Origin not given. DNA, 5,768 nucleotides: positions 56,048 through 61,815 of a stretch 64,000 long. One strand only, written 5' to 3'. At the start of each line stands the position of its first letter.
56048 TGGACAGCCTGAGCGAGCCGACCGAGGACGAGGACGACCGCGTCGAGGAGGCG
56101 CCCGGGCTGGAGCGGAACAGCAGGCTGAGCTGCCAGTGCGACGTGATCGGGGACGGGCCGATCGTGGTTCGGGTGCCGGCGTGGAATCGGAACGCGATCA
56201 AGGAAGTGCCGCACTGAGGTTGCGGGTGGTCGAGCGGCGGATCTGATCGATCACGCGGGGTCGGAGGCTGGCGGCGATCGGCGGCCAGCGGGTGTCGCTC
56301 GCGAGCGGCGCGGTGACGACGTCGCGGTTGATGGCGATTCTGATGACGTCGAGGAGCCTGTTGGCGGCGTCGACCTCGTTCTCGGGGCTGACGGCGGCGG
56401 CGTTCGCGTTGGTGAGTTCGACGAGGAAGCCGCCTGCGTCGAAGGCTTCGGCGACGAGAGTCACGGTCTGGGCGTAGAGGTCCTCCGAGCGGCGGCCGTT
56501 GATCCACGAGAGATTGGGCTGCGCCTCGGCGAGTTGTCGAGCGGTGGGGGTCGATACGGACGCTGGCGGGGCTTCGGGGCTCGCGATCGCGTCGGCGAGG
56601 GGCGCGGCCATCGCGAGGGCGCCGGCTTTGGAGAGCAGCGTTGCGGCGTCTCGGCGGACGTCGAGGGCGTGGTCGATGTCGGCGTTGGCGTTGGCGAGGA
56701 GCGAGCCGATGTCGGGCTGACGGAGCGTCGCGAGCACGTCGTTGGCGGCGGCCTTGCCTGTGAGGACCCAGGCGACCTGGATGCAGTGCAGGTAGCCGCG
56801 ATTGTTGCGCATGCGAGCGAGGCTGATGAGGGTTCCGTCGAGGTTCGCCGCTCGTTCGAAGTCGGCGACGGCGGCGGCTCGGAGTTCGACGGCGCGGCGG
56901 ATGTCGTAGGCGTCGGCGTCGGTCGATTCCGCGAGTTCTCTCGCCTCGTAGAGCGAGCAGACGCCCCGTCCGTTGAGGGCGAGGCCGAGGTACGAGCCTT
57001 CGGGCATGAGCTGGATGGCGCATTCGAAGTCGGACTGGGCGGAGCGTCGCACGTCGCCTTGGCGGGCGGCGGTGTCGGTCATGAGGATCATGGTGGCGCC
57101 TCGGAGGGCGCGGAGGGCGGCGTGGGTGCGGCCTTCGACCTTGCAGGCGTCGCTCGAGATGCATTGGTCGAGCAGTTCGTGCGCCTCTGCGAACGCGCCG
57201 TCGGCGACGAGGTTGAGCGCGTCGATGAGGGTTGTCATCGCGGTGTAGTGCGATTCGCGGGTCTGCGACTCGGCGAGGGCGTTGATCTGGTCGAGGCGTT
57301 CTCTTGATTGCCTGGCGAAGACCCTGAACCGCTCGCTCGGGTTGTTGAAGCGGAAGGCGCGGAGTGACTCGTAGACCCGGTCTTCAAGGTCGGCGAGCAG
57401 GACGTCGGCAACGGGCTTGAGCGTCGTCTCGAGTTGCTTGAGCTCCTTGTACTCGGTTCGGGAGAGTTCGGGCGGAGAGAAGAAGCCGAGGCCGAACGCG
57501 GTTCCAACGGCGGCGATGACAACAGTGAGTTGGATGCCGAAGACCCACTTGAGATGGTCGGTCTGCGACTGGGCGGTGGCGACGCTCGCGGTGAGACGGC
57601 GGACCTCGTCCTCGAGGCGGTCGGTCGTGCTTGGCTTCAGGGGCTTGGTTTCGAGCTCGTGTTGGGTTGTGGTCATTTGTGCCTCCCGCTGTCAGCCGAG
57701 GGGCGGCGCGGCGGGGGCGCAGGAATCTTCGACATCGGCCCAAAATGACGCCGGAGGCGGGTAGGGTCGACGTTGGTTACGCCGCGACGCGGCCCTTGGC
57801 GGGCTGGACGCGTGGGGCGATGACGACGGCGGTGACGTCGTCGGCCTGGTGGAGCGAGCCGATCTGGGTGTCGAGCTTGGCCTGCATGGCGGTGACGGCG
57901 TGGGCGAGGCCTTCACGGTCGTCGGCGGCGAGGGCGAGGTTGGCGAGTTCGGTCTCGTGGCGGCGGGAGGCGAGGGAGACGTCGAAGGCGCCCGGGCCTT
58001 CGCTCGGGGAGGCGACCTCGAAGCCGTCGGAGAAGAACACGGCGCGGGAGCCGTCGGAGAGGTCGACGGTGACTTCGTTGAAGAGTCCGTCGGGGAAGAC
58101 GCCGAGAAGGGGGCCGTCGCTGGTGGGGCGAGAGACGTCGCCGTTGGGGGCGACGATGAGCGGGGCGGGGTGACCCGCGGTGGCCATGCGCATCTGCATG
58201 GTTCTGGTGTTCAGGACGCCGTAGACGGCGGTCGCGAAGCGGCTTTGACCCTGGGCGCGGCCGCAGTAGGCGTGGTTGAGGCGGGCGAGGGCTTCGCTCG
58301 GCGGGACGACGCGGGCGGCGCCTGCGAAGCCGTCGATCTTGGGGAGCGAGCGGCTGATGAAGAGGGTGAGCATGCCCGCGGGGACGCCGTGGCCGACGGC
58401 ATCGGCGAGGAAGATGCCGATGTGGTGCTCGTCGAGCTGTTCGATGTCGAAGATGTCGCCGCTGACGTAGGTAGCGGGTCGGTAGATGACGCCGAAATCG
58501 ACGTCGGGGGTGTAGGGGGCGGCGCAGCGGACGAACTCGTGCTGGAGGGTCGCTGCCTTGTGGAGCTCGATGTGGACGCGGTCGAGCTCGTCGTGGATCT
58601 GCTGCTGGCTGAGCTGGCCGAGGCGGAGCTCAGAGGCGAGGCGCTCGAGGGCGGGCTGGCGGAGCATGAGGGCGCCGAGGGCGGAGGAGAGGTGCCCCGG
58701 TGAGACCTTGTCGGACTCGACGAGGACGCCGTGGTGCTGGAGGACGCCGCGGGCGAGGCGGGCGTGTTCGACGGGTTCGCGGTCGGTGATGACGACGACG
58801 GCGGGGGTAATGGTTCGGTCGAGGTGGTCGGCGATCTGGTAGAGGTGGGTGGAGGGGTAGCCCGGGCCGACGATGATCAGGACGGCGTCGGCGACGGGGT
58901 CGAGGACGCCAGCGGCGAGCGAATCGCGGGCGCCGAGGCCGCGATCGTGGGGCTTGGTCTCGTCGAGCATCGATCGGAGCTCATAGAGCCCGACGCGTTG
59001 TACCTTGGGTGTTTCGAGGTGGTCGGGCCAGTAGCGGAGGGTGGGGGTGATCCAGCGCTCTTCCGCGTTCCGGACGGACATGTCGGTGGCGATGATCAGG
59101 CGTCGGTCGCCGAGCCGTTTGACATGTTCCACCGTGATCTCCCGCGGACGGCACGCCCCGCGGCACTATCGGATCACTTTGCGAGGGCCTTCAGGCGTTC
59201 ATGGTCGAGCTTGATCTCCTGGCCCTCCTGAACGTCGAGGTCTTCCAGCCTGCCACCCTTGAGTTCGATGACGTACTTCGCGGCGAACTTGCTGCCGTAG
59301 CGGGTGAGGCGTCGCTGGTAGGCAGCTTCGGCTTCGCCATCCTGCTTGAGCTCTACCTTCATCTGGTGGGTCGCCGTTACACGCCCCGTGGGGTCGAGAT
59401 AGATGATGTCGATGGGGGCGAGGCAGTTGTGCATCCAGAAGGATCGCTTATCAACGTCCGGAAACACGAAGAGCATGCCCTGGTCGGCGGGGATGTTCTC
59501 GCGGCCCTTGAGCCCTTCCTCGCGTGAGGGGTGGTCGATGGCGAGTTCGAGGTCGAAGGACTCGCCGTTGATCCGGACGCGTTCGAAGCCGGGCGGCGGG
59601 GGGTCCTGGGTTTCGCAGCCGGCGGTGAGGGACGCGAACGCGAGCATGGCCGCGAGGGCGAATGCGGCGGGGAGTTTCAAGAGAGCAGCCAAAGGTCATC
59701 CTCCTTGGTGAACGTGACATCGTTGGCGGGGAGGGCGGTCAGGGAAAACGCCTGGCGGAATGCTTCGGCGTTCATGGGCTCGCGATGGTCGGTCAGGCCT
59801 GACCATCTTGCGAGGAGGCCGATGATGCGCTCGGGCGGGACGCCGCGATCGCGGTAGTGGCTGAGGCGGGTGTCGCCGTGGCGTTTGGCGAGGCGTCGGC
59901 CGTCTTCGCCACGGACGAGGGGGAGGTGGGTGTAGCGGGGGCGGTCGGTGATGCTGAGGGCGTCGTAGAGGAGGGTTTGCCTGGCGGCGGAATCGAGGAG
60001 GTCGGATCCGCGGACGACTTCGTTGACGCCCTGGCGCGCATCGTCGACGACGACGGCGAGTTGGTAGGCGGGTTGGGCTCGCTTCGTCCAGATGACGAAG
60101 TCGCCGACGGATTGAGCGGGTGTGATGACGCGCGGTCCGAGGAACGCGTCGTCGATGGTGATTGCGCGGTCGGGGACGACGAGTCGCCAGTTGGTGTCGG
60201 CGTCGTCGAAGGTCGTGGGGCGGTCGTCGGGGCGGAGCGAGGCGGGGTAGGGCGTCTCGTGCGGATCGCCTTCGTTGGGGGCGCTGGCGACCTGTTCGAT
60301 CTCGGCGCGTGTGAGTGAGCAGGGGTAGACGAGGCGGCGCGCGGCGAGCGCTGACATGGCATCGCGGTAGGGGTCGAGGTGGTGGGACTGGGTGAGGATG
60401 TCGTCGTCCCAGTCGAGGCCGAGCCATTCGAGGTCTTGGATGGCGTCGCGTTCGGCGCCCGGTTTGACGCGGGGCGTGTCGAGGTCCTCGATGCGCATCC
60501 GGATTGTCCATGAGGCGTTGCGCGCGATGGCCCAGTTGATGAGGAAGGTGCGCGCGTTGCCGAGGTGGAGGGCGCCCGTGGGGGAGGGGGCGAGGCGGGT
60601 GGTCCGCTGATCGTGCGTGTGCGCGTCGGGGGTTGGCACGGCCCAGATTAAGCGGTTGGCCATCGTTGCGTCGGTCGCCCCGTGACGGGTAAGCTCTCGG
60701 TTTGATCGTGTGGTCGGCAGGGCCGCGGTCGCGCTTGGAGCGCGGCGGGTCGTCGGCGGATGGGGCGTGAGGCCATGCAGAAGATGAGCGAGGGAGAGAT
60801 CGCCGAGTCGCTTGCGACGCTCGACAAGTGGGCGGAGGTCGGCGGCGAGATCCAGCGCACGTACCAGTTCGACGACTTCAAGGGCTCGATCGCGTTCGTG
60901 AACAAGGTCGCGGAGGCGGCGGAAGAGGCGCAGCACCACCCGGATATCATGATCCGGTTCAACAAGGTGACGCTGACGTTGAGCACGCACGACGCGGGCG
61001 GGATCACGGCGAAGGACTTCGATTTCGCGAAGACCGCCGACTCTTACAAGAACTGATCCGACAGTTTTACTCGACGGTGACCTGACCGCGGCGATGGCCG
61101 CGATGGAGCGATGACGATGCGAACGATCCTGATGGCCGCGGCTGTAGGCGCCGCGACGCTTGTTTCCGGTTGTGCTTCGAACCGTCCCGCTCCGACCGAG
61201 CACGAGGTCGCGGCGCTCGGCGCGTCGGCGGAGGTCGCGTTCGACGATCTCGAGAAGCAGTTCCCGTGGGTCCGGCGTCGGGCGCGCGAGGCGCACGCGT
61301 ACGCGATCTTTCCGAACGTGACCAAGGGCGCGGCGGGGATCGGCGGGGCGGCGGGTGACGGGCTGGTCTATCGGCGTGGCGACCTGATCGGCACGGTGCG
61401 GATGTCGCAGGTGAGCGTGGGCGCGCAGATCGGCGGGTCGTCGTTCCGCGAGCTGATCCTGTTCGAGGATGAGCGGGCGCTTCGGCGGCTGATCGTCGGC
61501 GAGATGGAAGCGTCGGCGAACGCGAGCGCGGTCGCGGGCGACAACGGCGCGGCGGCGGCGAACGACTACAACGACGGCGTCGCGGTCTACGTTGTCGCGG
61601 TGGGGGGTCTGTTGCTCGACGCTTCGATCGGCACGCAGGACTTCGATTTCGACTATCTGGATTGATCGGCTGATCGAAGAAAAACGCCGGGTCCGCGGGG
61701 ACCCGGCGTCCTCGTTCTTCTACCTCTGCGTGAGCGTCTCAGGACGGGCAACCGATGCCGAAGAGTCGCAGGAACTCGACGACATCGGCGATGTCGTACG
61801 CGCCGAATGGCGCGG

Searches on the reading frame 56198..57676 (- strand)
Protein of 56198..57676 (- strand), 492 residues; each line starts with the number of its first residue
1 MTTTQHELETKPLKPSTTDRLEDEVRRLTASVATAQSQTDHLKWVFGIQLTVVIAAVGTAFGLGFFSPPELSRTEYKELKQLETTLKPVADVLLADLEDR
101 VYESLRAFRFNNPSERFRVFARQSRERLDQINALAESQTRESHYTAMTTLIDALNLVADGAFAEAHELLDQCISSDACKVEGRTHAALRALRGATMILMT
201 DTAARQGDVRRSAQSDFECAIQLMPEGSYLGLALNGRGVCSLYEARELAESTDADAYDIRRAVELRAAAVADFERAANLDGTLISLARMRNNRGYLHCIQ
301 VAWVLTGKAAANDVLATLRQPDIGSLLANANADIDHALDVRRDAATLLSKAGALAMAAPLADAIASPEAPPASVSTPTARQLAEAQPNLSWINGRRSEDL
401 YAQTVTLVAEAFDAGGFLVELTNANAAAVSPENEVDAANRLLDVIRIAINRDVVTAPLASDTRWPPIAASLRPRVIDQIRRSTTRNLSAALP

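Call 52: search_protein_families(library=ncbifam, proteins=[window:56198-57676:-], max_evalue=0.01)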
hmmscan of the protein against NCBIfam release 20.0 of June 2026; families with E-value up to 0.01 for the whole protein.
window:56198-57676:- (492 aa): 0 families

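Call 65: find_encoding_contigs(protein=window:56198-57676:-, flank=10000, max_places=3)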
Protein window:56198-57676:- (492 aa): no gene with exactly this product is on record in the collection.

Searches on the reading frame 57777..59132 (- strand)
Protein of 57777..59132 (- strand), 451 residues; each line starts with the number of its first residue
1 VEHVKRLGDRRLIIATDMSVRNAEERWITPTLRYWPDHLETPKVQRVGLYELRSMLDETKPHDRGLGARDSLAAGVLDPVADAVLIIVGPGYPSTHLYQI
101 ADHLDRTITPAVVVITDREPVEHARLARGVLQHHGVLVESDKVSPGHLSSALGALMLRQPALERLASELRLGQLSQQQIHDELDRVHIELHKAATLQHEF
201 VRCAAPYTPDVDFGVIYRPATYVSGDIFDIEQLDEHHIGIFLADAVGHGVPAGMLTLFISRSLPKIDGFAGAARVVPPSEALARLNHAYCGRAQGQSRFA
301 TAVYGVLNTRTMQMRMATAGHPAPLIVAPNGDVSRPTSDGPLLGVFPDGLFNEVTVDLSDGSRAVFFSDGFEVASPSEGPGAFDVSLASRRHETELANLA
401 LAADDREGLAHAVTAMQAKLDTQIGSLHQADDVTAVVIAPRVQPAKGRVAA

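Call 66: find_encoding_contigs(protein=window:57777-59132:-, flank=10000, max_places=3)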
Protein window:57777-59132:- (451 aa): no gene with exactly this product is on record in the collection.

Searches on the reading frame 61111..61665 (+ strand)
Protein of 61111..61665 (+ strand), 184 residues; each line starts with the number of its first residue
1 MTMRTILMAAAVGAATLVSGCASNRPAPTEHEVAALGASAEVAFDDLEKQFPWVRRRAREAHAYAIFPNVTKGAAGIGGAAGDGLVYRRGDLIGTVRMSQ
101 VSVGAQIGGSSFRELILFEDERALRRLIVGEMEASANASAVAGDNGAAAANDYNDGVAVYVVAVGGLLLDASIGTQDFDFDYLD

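Call 52: search_protein_families(library=ncbifam, proteins=[window:61111-61665:+], max_evalue=0.01)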
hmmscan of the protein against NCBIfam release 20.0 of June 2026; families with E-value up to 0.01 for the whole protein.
window:61111-61665:+ (184 aa): 1 family
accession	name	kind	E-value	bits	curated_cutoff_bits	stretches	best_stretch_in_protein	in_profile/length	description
NF049970.1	lipo_BPSL1445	equivalog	6.6e-13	48.6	200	1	9-173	10-184/194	BPSL1445 family SYLF domain-containing lipoprotein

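Call 64: find_encoding_contigs(protein=window:61111-61665:+, flank=10000, max_places=3)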
Protein window:61111-61665:+ (184 aa): no gene with exactly this product is on record in the collection.

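Call 67: find_encoding_contigs(protein=window:61117-61665:+, flank=10000, max_places=3)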
Protein window:61117-61665:+ (182 aa): 3 contigs read that carry it; 2 places shown.
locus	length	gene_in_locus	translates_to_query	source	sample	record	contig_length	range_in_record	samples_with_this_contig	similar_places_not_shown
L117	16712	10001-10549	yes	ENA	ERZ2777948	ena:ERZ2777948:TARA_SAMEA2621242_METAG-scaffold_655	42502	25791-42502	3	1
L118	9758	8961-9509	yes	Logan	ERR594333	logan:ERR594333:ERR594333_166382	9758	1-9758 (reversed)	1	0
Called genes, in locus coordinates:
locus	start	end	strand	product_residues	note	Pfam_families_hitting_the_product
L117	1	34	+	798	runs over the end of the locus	PF01839:FG-GAP (faint), PF13517:FG-GAP_3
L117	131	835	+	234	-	PF02190:LON_substr_bdg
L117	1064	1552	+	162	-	-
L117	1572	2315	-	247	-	-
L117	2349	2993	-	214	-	-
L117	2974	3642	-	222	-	PF07578:LAB_N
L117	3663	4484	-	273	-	PF00535:Glycos_transf_2, PF13641:Glyco_tranf_2_3 (faint)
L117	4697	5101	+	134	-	PF00111:Fer2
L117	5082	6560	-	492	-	-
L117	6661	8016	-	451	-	PF07228:SpoIIE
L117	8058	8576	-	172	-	PF02643:DUF192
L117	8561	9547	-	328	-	PF00749:tRNA-synt_1c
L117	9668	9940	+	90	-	PF01329:Pterin_4a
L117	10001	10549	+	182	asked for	-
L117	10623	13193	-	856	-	-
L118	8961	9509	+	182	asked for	-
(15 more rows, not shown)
